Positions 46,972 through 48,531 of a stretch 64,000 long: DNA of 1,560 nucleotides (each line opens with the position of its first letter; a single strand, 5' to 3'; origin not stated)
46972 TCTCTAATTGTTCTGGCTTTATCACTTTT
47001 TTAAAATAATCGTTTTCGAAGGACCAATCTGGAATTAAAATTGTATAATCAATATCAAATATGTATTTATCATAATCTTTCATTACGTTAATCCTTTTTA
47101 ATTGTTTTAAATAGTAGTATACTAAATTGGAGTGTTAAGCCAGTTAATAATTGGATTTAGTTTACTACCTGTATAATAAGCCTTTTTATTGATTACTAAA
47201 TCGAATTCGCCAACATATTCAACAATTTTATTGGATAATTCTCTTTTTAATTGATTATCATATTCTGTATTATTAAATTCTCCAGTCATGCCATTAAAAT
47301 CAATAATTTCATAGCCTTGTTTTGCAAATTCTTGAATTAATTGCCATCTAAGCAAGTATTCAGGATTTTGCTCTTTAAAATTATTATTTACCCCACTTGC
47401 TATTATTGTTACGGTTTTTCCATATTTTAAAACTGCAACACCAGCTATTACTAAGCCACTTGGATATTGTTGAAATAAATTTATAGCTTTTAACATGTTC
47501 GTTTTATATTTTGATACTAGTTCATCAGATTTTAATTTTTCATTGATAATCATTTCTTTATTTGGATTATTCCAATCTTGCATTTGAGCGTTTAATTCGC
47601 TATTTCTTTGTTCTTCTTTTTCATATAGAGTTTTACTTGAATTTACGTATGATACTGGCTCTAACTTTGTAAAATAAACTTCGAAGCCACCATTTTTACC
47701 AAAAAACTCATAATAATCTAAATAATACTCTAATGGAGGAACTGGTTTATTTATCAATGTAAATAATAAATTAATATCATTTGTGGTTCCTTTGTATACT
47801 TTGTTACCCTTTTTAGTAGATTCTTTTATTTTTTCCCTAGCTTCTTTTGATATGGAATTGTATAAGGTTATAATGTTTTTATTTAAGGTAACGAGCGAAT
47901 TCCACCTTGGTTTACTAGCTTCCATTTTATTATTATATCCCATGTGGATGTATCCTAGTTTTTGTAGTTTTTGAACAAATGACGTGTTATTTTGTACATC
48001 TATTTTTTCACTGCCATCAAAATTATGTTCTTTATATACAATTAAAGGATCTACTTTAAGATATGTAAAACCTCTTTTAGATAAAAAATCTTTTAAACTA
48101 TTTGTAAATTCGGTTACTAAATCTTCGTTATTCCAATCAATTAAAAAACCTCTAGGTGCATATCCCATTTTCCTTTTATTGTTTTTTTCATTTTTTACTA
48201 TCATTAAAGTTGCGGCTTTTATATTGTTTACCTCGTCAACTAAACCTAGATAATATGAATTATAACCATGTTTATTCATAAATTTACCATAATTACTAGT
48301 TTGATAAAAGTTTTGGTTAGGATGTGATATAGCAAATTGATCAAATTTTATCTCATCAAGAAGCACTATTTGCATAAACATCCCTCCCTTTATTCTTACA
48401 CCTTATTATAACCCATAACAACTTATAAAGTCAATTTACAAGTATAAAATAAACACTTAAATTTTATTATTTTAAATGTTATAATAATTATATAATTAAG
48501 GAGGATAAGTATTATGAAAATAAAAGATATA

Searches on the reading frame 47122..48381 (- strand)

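Call 57: search_protein_families(library=pfam, proteins=[window:47122-48381:-], max_evalue=0.001)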
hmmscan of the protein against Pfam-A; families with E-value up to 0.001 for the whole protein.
window:47122-48381:- (419 aa): 2 families
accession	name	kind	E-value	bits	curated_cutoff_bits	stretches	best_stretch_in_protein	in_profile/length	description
PF02388.22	FemAB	-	1.9e-55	188.8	24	1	11-403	4-399/406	FemAB family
PF13480.13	Acetyltransf_6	-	4e-06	27.5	22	1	308-364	80-136/143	Acetyltransferase (GNAT) domain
